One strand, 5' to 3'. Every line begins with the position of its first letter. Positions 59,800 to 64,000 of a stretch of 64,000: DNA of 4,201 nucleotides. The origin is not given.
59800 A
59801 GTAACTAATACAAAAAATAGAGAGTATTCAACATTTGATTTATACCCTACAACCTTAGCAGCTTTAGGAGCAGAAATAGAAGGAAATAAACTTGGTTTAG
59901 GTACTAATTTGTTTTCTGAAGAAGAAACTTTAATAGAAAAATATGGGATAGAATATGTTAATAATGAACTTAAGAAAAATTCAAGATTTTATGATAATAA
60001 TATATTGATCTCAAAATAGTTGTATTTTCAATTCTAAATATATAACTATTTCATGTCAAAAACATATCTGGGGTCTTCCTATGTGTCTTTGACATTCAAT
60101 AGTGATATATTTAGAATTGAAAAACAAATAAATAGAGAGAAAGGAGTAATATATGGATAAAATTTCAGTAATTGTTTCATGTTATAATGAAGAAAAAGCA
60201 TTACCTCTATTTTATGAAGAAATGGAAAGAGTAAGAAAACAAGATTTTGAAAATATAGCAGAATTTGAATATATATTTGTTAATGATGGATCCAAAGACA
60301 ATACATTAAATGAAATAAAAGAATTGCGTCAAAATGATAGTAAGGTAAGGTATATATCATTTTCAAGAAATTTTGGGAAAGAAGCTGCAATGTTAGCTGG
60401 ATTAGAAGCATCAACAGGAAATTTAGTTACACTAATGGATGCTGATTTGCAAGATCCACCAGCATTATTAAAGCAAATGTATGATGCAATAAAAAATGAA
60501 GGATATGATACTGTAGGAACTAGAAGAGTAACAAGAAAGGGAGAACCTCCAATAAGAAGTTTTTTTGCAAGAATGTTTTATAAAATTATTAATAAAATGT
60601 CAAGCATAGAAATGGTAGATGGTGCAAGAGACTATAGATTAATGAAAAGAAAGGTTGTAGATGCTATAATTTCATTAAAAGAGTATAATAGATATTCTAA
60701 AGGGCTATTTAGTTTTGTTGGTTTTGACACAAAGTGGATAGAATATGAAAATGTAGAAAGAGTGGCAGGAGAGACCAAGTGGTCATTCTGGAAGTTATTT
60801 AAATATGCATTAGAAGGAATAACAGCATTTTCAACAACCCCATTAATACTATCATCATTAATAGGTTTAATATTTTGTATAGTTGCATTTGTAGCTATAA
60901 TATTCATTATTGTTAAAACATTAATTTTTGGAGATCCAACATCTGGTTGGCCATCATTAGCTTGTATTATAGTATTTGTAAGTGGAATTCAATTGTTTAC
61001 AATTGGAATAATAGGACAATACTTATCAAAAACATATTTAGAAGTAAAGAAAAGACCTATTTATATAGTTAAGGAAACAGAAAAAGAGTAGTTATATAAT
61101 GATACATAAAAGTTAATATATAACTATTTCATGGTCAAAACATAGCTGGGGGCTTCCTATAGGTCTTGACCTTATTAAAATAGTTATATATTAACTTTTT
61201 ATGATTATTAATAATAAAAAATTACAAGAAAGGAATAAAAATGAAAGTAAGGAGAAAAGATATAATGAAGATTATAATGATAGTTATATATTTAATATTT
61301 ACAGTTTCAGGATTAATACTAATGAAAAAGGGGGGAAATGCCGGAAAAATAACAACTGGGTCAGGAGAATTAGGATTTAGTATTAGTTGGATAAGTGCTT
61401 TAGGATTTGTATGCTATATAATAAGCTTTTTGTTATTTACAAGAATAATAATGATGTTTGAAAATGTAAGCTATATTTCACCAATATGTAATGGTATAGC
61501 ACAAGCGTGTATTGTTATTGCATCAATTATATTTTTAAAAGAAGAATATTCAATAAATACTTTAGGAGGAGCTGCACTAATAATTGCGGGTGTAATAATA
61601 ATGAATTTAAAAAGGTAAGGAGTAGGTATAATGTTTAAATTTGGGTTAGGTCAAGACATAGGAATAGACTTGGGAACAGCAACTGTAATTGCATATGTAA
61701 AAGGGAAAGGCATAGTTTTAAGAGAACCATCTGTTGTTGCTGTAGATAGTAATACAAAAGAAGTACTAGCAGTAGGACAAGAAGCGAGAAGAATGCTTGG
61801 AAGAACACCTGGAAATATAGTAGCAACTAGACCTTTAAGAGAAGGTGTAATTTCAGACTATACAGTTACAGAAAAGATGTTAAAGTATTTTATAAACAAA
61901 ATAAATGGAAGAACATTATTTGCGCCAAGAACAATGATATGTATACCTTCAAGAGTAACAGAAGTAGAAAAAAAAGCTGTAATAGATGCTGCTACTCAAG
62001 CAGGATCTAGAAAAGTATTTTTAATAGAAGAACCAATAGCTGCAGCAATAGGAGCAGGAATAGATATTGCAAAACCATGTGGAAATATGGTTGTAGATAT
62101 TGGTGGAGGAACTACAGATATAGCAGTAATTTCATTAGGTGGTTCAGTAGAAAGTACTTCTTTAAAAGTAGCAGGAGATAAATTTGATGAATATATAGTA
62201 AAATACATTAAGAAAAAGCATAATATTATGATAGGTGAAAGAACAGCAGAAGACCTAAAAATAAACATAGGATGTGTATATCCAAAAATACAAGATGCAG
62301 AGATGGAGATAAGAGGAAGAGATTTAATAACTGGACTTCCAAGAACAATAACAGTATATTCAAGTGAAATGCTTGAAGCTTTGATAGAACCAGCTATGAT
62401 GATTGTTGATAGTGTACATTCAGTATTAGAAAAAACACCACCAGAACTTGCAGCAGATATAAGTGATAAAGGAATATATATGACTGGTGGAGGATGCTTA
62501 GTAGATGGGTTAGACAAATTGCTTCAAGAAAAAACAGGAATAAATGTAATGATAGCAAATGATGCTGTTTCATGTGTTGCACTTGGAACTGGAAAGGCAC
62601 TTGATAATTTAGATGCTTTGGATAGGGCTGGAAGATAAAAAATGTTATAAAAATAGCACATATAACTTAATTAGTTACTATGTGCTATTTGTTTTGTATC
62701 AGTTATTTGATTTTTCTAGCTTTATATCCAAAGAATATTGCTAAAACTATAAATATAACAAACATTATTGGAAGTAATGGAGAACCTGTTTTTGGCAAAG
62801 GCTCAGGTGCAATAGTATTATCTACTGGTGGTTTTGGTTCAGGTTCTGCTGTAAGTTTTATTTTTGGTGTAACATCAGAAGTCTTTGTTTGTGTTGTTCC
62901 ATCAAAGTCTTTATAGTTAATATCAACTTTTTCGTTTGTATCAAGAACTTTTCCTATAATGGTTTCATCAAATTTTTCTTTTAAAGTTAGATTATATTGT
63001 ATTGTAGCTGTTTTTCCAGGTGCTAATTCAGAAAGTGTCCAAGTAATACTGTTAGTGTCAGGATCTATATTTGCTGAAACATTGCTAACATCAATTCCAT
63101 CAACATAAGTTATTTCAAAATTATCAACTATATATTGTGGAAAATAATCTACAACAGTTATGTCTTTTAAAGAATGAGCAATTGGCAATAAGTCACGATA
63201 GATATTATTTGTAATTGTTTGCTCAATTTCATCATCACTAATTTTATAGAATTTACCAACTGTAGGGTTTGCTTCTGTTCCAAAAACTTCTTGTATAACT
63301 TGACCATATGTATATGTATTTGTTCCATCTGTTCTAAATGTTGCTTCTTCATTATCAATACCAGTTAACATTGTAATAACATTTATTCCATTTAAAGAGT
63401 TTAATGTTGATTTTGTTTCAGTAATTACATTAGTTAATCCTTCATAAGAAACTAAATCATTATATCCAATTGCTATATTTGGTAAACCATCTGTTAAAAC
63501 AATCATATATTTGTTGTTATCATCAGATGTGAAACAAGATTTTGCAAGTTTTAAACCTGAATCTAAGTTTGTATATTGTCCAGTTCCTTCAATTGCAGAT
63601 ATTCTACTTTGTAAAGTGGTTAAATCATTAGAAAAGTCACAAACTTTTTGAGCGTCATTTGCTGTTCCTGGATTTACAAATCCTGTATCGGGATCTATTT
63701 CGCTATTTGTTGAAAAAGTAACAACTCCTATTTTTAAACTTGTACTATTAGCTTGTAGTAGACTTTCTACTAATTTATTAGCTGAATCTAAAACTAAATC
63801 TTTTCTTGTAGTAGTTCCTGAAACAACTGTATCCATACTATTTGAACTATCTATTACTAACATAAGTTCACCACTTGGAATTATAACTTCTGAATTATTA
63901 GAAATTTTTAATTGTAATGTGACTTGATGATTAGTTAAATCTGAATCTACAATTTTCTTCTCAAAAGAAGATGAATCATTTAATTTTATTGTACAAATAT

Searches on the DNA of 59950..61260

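Call 15: search_rna_families(source=window, start=59950, end=61260, threshold=evalue, max_evalue=10, show_alignments=3)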
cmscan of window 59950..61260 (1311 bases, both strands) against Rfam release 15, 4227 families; matches with E-value up to 10: 12.
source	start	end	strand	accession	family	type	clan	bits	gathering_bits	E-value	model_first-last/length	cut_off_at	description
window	60023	60126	+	RF04174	MIR4208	Gene; miRNA;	-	32.8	140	0.0088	1-191/191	no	MIR4208 microRNA precursor family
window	60027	60124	-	RF03308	MIR848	Gene; miRNA;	-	24.4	90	0.016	1-97/97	no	MIR848 microRNA precursor family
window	60829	60905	-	RF02414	rli60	Gene; sRNA;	-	22.8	60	3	1-191/191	no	Listeria sRNA rli60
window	60026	60122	-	RF04209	MIR7533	Gene; miRNA;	-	21.7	230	0.1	1-249/249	no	MIR7533 microRNA precursor family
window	60688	60760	+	RF03794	MIR5298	Gene; miRNA;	-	20.8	70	2.6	1-80/80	no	MIR5298 microRNA precursor family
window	60012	60135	-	RF03933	MIR6445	Gene; miRNA;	-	19.4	100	0.91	1-117/117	no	MIR6445 microRNA precursor family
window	61104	61204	-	RF04278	MIR4372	Gene; miRNA;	CL00145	18.1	100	5.5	1-123/123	no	MIR4372 microRNA precursor family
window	60026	60122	+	RF04009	mir-754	Gene; miRNA;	-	17.6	84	4.2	1-78/78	no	mir-754 microRNA precursor family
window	60182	60232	+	RF01128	sR43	Gene; snRNA; snoRNA; CD-box;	-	15.7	45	0.45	1-56/56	no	Small nucleolar RNA sR42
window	60450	60537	-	RF02150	MESTIT1_3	Gene; lncRNA;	-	14.7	60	3.3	1-99/99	no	MEST intronic transcript 1, antisense RNA conserved region 3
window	60886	60949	+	RF01844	SmY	Gene; snRNA; splicing;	-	13.3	39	6.3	1-80/80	no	SmY spliceosomal RNA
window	60432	60482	+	RF00032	Histone3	Cis-reg;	-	12.6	34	9.6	1-46/46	no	Histone 3' UTR stem-loop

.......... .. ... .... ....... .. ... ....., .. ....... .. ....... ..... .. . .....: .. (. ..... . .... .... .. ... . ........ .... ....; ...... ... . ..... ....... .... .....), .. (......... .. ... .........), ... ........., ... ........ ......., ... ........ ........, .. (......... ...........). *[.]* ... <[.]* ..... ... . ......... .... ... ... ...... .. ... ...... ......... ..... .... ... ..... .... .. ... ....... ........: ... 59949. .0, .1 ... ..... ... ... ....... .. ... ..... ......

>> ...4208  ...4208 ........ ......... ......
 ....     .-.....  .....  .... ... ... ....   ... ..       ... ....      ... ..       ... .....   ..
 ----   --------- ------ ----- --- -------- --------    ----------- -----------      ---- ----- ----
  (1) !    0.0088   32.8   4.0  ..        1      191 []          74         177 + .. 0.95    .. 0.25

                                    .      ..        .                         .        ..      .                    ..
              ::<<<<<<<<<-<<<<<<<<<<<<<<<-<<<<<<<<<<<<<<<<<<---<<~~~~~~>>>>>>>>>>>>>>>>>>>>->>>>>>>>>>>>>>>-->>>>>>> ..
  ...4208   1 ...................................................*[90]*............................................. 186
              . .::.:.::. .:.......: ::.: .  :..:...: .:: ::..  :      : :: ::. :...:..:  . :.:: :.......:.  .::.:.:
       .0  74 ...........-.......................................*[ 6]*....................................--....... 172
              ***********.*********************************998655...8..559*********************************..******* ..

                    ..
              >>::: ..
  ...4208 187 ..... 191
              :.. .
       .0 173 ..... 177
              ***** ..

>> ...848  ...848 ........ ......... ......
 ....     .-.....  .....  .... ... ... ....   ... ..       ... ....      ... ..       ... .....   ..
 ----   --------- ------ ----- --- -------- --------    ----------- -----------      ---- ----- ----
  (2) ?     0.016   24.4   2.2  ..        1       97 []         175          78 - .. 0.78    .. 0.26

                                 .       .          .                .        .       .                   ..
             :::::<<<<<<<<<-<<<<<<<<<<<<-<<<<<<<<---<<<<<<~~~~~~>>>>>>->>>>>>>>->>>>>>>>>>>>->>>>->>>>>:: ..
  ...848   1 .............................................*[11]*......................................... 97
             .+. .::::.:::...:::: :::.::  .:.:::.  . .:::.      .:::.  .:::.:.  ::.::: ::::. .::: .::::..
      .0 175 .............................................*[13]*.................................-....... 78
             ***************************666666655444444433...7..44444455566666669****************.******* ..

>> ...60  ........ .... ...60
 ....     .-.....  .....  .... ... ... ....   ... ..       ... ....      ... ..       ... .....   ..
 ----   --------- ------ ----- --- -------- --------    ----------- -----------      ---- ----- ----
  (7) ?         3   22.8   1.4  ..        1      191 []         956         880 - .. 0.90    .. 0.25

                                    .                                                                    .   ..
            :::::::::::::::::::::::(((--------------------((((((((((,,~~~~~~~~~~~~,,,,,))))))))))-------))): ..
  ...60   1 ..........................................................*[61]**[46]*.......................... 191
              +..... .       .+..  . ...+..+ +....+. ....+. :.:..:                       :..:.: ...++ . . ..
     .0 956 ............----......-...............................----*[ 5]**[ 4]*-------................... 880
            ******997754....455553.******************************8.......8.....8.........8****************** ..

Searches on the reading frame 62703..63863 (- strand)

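Call 26: search_protein_families(library=pfam, proteins=[window:62703-63863:-])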
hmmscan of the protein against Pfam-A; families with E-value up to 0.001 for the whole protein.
window:62703-63863:- (386 aa): 2 families
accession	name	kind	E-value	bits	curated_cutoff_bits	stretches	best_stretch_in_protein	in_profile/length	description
PF13519.12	VWA_2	-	6e-13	49.8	27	2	1-56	2-51/107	von Willebrand factor type A domain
PF21426.3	GBS104-like_Ig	-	3.8e-05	24.9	26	1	260-323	39-102/112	Tip pilin GBS104-like, Ig-like domain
